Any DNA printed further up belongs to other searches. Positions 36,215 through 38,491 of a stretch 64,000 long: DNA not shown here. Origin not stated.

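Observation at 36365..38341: Suv3-like SF2 helicase with an N-terminal excisionase/MerR-type HTH and a poly-basic linker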

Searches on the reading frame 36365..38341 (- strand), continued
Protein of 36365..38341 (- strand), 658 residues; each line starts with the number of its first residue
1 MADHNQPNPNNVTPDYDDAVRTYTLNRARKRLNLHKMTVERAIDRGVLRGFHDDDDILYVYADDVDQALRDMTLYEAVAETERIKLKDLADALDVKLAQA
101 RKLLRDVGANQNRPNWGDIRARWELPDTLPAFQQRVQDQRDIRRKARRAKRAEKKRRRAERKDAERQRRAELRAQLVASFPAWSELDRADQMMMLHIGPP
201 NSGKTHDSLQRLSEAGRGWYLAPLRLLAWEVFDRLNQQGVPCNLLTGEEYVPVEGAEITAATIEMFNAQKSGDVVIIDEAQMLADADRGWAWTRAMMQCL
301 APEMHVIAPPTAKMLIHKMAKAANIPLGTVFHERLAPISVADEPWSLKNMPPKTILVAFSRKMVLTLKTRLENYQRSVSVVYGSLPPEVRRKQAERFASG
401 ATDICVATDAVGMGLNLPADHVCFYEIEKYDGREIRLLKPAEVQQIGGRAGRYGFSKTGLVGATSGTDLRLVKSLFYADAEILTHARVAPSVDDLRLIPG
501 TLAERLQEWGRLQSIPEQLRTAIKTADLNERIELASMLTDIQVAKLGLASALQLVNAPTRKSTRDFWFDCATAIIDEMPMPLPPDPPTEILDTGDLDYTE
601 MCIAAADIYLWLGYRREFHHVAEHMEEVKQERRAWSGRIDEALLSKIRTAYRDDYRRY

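Call 8: find_homologous_proteins(query=window:36365-38341:-)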
Query window:36365-38341:- (658 aa): 5902 proteins with E <= 0.001 among 8000 candidates; the best 120 are listed.
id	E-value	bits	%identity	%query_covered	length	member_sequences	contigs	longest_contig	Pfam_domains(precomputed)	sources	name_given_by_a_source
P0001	0.0e+0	1477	99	100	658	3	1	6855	PF00271.38,PF22527.3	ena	-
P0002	0.0e+0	1032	70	99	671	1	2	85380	PF00270.36,PF00271.38,PF22527.3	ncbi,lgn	-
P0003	0.0e+0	1014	68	99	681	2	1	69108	PF00270.36,PF00271.38,PF22527.3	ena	-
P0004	0.0e+0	1014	70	96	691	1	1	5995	PF00270.36,PF00271.38,PF22527.3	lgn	-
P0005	1.4e-298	1010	68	100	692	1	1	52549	PF00271.38,PF22527.3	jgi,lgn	jgi:hypothetical protein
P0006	4.9e-298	1008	69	98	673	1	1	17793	PF00271.38,PF22527.3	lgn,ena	-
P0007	1.5e-297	1007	67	100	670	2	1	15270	PF00271.38,PF22527.3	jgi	jgi:ATP-dependent RNA helicase SUPV3L1/SUV3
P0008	3.4e-297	1005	68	97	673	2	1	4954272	PF00271.38,PF22527.3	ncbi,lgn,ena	-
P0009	4.0e-297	1005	69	96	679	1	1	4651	PF00271.38,PF22527.3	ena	-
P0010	4.5e-296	1002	66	100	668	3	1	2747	PF12728.14,PF00271.38,PF22527.3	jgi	jgi:ATP-dependent RNA helicase SUPV3L1/SUV3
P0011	3.1e-295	999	67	99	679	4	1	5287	PF00271.38,PF22527.3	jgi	jgi:hypothetical protein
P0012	1.4e-294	997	68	97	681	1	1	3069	PF00271.38,PF22527.3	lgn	-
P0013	2.1e-293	993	67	99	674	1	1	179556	PF00271.38,PF22527.3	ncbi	ncbi:MAG: helicase-related protein [Anaerolineae bacterium]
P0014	4.6e-293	992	67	100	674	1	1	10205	PF00271.38,PF22527.3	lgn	-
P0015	1.0e-292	991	67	100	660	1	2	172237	PF00271.38,PF22527.3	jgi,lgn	-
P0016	2.3e-292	989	66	99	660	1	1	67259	PF00270.36,PF00271.38,PF22527.3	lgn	-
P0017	6.1e-291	985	69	97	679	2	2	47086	PF00270.36,PF00271.38,PF22527.3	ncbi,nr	ncbi:MAG: helicase-related protein [Anaerolineae bacterium]|nr:helicase-related protein [Anaerolinea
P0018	2.5e-288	976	67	97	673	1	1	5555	PF12728.14,PF00271.38,PF22527.3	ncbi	-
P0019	9.6e-288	974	67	99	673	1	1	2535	PF00271.38,PF22527.3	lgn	-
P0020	8.8e-286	968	64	99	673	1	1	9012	PF00271.38,PF22527.3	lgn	-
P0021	1.4e-285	967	66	97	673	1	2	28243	PF00271.38,PF22527.3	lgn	-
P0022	2.6e-285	966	64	99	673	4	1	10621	PF00271.38,PF22527.3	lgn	-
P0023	1.7e-283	960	67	96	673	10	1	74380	PF12728.14,PF00271.38,PF22527.3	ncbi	ncbi:MAG: helicase-related protein, partial [Chloroflexota bacterium]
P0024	3.7e-282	956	67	96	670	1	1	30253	PF00270.36,PF00271.38,PF22527.3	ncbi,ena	-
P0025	2.2e-281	953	65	97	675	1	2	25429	PF00271.38,PF22527.3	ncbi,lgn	ncbi:MAG: helicase-related protein [Phototrophicaceae bacterium]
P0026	3.9e-280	949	66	97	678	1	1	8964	PF00271.38,PF22527.3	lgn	-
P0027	8.1e-276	935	63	99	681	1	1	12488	PF00271.38,PF22527.3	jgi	jgi:ATP-dependent RNA helicase SUPV3L1/SUV3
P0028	1.5e-274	931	66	94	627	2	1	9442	PF00271.38,PF22527.3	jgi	jgi:ATP-dependent RNA helicase SUPV3L1/SUV3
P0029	7.6e-273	925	65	97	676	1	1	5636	PF00271.38,PF22527.3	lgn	-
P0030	1.9e-267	907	74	81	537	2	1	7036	PF00271.38,PF22527.3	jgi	-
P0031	5.9e-267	905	62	96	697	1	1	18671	PF12728.14,PF00270.36,PF00271.38,PF22527.3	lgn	-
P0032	1.1e-261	888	74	78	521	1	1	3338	PF00271.38,PF22527.3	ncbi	-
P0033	8.4e-254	862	61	96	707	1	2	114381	PF00271.38,PF22527.3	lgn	-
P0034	6.0e-252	856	61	97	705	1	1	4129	PF00271.38,PF22527.3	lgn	-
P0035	3.2e-251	853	60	96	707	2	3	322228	PF00271.38,PF22527.3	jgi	jgi:ATP-dependent RNA helicase SUPV3L1/SUV3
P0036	1.5e-248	845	57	97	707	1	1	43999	PF00271.38,PF22527.3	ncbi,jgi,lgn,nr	ncbi:MAG: hypothetical protein MUE40_01665 [Anaerolineae bacterium]|jgi:ATP-dependent RNA helicase S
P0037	1.4e-247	841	60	96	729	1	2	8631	PF00271.38,PF22527.3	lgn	-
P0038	2.1e-246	838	59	97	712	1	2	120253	PF00271.38,PF22527.3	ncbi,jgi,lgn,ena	jgi:hypothetical protein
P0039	2.9e-245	834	59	96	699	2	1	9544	PF00271.38,PF22527.3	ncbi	-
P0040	2.9e-244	830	56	99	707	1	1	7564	PF00271.38,PF22527.3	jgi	jgi:hypothetical protein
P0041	2.3e-243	827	59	96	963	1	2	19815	PF00271.38,PF22527.3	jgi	jgi:hypothetical protein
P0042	4.4e-242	823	60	96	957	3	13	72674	PF00271.38,PF22527.3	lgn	-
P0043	6.8e-240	816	57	96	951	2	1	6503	PF00271.38,PF22527.3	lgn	-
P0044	8.5e-240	816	58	96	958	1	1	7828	PF00271.38,PF22527.3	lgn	-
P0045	2.0e-239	814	59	96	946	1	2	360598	PF12728.14,PF00271.38,PF22527.3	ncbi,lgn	ncbi:MAG: helicase-related protein [Aggregatilineales bacterium]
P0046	2.8e-239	814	59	96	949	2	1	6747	PF00271.38,PF22527.3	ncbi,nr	ncbi:MAG: hypothetical protein K8L99_20110 [Anaerolineae bacterium]|nr:hypothetical protein [Anaerol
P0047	5.5e-239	813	59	96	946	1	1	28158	PF00271.38,PF22527.3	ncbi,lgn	ncbi:MAG: helicase-related protein [Chloroflexota bacterium]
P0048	7.3e-239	813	59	96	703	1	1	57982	PF00270.36,PF00271.38,PF22527.3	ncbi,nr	ncbi:MAG: helicase-related protein [bacterium]|nr:helicase-related protein [bacterium]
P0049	8.0e-239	813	55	99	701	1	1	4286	PF00271.38,PF22527.3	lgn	-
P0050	3.6e-238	810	59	96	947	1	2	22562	PF00271.38,PF22527.3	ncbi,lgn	-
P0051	4.4e-238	810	60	90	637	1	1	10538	PF00271.38,PF22527.3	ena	-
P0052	1.8e-237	808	58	95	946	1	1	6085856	PF00271.38,PF22527.3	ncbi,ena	-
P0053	2.5e-237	808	58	96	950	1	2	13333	PF00271.38,PF22527.3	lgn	-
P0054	6.8e-237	806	58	95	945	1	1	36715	PF00270.36,PF00271.38,PF22527.3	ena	-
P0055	1.6e-236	805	58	96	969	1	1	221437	PF00271.38,PF22527.3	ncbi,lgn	ncbi:MAG: hypothetical protein OHK0046_27330 [Anaerolineae bacterium]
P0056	2.4e-236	804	58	96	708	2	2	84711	PF00271.38,PF22527.3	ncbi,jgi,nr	ncbi:MAG: hypothetical protein CUN54_02985 [Phototrophicales bacterium]|nr:MAG: hypothetical protein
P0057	3.2e-236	804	58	96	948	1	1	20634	PF00271.38,PF22527.3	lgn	-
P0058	3.8e-236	804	58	96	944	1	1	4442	PF00271.38,PF22527.3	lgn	-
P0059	6.2e-236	803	56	96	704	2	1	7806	PF00271.38,PF22527.3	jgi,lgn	-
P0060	2.3e-235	801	56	95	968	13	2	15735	PF00271.38,PF22527.3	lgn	-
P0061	3.3e-235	801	58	96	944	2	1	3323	PF00270.36,PF00271.38,PF22527.3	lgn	-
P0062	3.4e-235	800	56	96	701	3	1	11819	PF00271.38,PF22527.3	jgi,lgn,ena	-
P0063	3.7e-235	800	57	96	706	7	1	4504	PF00271.38,PF22527.3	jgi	jgi:ATP-dependent RNA helicase SUPV3L1/SUV3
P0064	4.1e-235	800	57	96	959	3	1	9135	PF00271.38,PF22527.3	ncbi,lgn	-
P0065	4.9e-235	800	58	96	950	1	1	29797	PF00271.38,PF22527.3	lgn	-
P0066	9.5e-235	799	58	96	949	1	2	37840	PF00271.38,PF22527.3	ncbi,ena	-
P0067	1.1e-234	799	57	96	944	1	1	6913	PF00271.38,PF22527.3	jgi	jgi:hypothetical protein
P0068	2.0e-234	798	58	96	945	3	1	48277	PF00270.36,PF00271.38,PF22527.3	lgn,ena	-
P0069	2.4e-234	798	56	96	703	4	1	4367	PF00271.38,PF22527.3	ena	-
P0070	2.6e-234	798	57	97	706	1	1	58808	PF00271.38,PF22527.3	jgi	-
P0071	3.7e-234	797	57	96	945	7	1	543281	PF00270.36,PF00271.38,PF22527.3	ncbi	-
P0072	1.2e-233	795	57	96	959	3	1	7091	PF00271.38,PF22527.3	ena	-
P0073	1.8e-233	795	56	96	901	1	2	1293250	PF00271.38,PF22527.3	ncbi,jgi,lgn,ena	-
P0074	2.4e-233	794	57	96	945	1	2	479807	PF00271.38,PF22527.3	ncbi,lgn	-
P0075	2.6e-233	794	58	96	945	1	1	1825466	PF00270.36,PF00271.38,PF22527.3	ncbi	-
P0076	3.2e-233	794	58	96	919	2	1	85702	PF00271.38,PF22527.3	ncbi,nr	ncbi:MAG: hypothetical protein IT321_14960 [Anaerolineae bacterium]|nr:hypothetical protein [Anaerol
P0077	5.5e-233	793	57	96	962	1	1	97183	PF00271.38,PF22527.3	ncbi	ncbi:MAG: helicase-related protein [Anaerolineae bacterium]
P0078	8.3e-233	793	56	97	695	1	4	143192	PF00271.38,PF22527.3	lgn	-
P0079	8.8e-233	793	56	96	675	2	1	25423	PF00271.38,PF22527.3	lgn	-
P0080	1.1e-232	792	57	96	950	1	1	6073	PF00270.36,PF00271.38,PF22527.3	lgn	-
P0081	1.4e-232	792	56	96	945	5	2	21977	PF00271.38,PF22527.3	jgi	-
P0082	1.9e-232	791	57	96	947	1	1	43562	PF00271.38,PF22527.3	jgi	jgi:hypothetical protein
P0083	1.9e-232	791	57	99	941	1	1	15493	PF00271.38,PF22527.3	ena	-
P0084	2.1e-232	791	57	96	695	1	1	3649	PF00270.36,PF00271.38,PF22527.3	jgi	jgi:hypothetical protein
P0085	4.9e-232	790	56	95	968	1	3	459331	PF00271.38,PF22527.3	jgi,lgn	jgi:dephospho-CoA kinase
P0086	5.6e-232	790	56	96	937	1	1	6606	PF00270.36,PF00271.38,PF22527.3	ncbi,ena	-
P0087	5.7e-232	790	58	96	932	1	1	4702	PF00271.38,PF22527.3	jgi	jgi:superfamily II DNA/RNA helicase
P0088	8.0e-232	789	57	96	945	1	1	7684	PF00270.36,PF00271.38,PF22527.3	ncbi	-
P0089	1.6e-231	788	56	97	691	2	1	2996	PF00271.38,PF22527.3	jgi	-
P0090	2.0e-231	788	56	95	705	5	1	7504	PF00271.38,PF22527.3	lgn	-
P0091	2.6e-231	788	56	96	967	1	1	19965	PF00271.38,PF22527.3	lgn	-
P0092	2.9e-231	788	57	96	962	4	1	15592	PF00271.38,PF22527.3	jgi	-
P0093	3.5e-231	787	57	96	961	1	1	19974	PF00271.38,PF22527.3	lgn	-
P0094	4.9e-231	787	56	96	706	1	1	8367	PF00270.36,PF00271.38,PF22527.3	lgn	-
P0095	5.5e-231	787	56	96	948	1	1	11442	PF00270.36,PF00271.38,PF22527.3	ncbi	-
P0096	6.4e-231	786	57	96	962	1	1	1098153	PF00271.38,PF22527.3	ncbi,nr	ncbi:MAG: helicase-related protein [bacterium]|nr:helicase-related protein [bacterium]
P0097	6.7e-231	786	56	96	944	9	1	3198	PF00271.38,PF22527.3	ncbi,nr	ncbi:MAG: hypothetical protein H0X30_37165 [Anaerolineae bacterium]|nr:hypothetical protein [Anaerol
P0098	7.1e-231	786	56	96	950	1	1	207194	PF12728.14,PF00271.38,PF22527.3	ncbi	-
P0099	7.5e-231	786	56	96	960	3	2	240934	PF00271.38,PF22527.3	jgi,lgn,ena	-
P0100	1.2e-230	786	56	96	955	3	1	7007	PF00271.38,PF22527.3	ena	-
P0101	1.3e-230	785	56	96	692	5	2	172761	PF00271.38,PF22527.3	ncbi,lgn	ncbi:MAG: helicase-related protein [Chloroflexota bacterium]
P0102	1.4e-230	785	56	96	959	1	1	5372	PF00271.38,PF22527.3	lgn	-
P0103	2.7e-230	784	57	96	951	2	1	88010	PF12728.14,PF00271.38,PF22527.3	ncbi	-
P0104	3.9e-230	784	57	96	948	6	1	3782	PF00270.36,PF00271.38,PF22527.3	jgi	jgi:hypothetical protein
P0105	4.1e-230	784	56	96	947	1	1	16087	PF00270.36,PF00271.38,PF22527.3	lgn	-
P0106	4.6e-230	784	57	96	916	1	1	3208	PF00271.38,PF22527.3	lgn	-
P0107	6.0e-230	783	57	95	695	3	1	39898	PF00271.38,PF22527.3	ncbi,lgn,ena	-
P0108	7.8e-230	783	57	96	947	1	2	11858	PF00270.36,PF00271.38,PF22527.3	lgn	-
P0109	8.3e-230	783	57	96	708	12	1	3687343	PF00271.38,PF22527.3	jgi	jgi:ATP-dependent RNA helicase SUPV3L1/SUV3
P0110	9.6e-230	782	56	96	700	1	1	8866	PF00271.38,PF22527.3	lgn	-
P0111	1.1e-229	782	58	96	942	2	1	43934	PF00271.38,PF22527.3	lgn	-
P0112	1.1e-229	782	57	96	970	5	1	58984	PF00271.38,PF22527.3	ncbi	ncbi:MAG: helicase-related protein [Chloroflexota bacterium]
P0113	1.5e-229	782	56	96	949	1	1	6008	PF00270.36,PF00271.38,PF22527.3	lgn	-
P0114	1.7e-229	782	74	70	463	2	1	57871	PF00271.38,PF22527.3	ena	-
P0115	1.8e-229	782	56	95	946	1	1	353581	PF00271.38,PF22527.3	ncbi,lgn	ncbi:MAG: helicase-related protein [Aggregatilineales bacterium]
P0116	1.8e-229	782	58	96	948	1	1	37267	PF00271.38,PF22527.3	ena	-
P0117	1.9e-229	782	57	96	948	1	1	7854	PF12728.14,PF00270.36,PF00271.38,PF22527.3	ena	-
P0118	2.2e-229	781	56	96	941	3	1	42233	PF00271.38,PF22527.3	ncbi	-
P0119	2.3e-229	781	55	98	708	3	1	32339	PF00270.36,PF00271.38,PF22527.3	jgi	-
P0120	2.5e-229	781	57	96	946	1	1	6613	PF00271.38,PF22527.3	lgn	-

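Call 9: search_protein_families(library=pfam, proteins=[P0045, P0010, P0085], max_evalue=10)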
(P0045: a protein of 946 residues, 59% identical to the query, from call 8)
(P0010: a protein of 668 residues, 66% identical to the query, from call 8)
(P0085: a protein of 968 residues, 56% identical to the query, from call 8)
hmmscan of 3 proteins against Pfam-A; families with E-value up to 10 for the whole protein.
P0045 (946 aa): 9 families
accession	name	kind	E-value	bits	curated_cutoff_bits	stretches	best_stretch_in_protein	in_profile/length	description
PF22527.2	DEXQc_Suv3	-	2.2e-48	164.2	27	1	450-598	5-153/154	DEXQ-box helicase domain of Suv3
PF00271.37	Helicase_C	-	1.4e-14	54.7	23.5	1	621-721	18-110/110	Helicase conserved C-terminal domain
PF12728.13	HTH_17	-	1.1e-05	26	27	1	290-333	2-44/51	Helix-turn-helix domain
PF00270.35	DEAD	-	0.0097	16.1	26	1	469-567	25-146/167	DEAD/DEAH box helicase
PF07282.18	Cas12f1-like_TNB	-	0.014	16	26.3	1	906-939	17-46/60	Cas12f1-like, TNB domain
PF00126.33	HTH_1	-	0.064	13.7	26.6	1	285-311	9-35/60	Bacterial regulatory helix-turn-helix protein, lysR family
PF12773.13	DZR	-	0.12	13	27.3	1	917-939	24-44/45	Double zinc ribbon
PF18912.6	DZR_2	-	0.51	10.7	27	1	918-940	8-28/56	Double zinc ribbon domain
PF13248.11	Zn_ribbon_3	-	1.1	9.3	27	1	919-939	4-22/26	zinc-ribbon domain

P0010 (668 aa): 10 families
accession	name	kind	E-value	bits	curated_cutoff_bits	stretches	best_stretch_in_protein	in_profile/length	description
PF22527.2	DEXQc_Suv3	-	2.1e-50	170.7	27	1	191-326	11-146/154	DEXQ-box helicase domain of Suv3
PF00271.37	Helicase_C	-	3.2e-14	53.6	23.5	1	353-456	15-110/110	Helicase conserved C-terminal domain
PF12728.13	HTH_17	-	1.3e-05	25.8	27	1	25-72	2-48/51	Helix-turn-helix domain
PF00270.35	DEAD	-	0.0025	18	26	1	197-301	18-145/167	DEAD/DEAH box helicase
PF13384.12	HTH_23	-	0.022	15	24.6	1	74-109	5-44/50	Homeodomain-like domain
PF04909.20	Amidohydro_2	-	0.041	14.1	26.4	1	219-299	117-196/289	Amidohydrolase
PF13412.12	HTH_24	-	0.056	13.5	21.9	1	85-107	17-39/48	Winged helix-turn-helix DNA-binding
PF13556.12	HTH_30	-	0.1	12.8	27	1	87-108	14-35/59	PucR C-terminal helix-turn-helix domain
PF08281.18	Sigma70_r4_2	-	0.2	11.7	25.7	1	88-107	29-48/54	Sigma-70, region 4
PF14335.11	DUF4391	-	2.2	8.6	29.9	1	40-178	84-225/232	Domain of unknown function (DUF4391)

P0085 (968 aa): 5 families
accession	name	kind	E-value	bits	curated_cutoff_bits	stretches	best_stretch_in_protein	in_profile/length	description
PF22527.2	DEXQc_Suv3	-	5.7e-50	169.3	27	1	458-597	9-148/154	DEXQ-box helicase domain of Suv3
PF00271.37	Helicase_C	-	3e-14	53.6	23.5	1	622-725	15-110/110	Helicase conserved C-terminal domain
PF00270.35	DEAD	-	0.0033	17.6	26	1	472-567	24-142/167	DEAD/DEAH box helicase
PF10627.14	CsgE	-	0.17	12.6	25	1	216-262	49-95/105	Curli assembly protein CsgE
PF00265.24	TK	-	0.31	11.3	20.6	1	463-556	2-91/176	Thymidine kinase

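Call 11: find_related_loci(query=window:36365-38341:-, collection=genome_contigs, flank=6000)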
Query window:36365-38341:- (658 aa) in genome_contigs; peptide patterns used: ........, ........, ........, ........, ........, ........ (x = any residue, [..] = any of these).
41 stretches matched a pattern; 10 encode a relative of the query (tblastn E <= 1e-3); 10 distinct loci.
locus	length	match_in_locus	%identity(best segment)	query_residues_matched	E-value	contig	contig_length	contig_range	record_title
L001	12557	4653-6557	69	21-655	0e+0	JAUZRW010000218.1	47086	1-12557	MAG: Anaerolineae bacterium isolate GS19_ROV16_BS04-AMOR20_M1477 AMOR20_M1477_contig218, whole genome shotgun sequence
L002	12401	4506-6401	59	21-652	0e+0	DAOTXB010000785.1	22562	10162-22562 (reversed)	MAG TPA_asm: Anaerolineae bacterium isolate H18_214 k95_698901, whole genome shotgun sequence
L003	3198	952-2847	56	21-652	0e+0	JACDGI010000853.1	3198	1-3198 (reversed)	MAG: Anaerolineae bacterium isolate MGR_bin408 SD2908_NODE_16002_length_3198_cov_1.138717, whole genome shotgun sequence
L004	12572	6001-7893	55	21-652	0e+0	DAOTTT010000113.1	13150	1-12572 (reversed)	MAG TPA_asm: Anaerolineae bacterium isolate F14_20 k111_1667131, whole genome shotgun sequence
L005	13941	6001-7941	55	2-652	0e+0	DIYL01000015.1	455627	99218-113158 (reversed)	MAG TPA_asm: Anaerolineales bacterium UBA6055 UBA6055_contig_191, whole genome shotgun sequence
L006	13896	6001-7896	56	21-652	0e+0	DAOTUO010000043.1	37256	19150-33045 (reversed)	MAG TPA_asm: Anaerolineae bacterium isolate F18_66 k115_3154313, whole genome shotgun sequence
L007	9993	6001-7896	56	21-652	0e+0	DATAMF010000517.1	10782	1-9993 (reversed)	MAG TPA_asm: Aggregatilineaceae bacterium isolate SMAG_U6983 k141_147260, whole genome shotgun sequence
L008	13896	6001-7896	56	21-652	0e+0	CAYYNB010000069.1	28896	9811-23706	MAG TPA_asm: uncultured Anaerolineaceae bacterium isolate SRP167436_co1_209 genome assembly, contig: NODE_2353_length_28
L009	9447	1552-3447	55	21-652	0e+0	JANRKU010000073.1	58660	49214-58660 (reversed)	MAG: bacterium isolate bins.121 k141_1534837, whole genome shotgun sequence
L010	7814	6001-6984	40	193-523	7e-67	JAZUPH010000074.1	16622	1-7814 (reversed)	MAG: Oscillospiraceae bacterium isolate T1900044868_TS20190334.MAGScoT_cleanbin_000006 SGB_3144_k141_2387568, whole geno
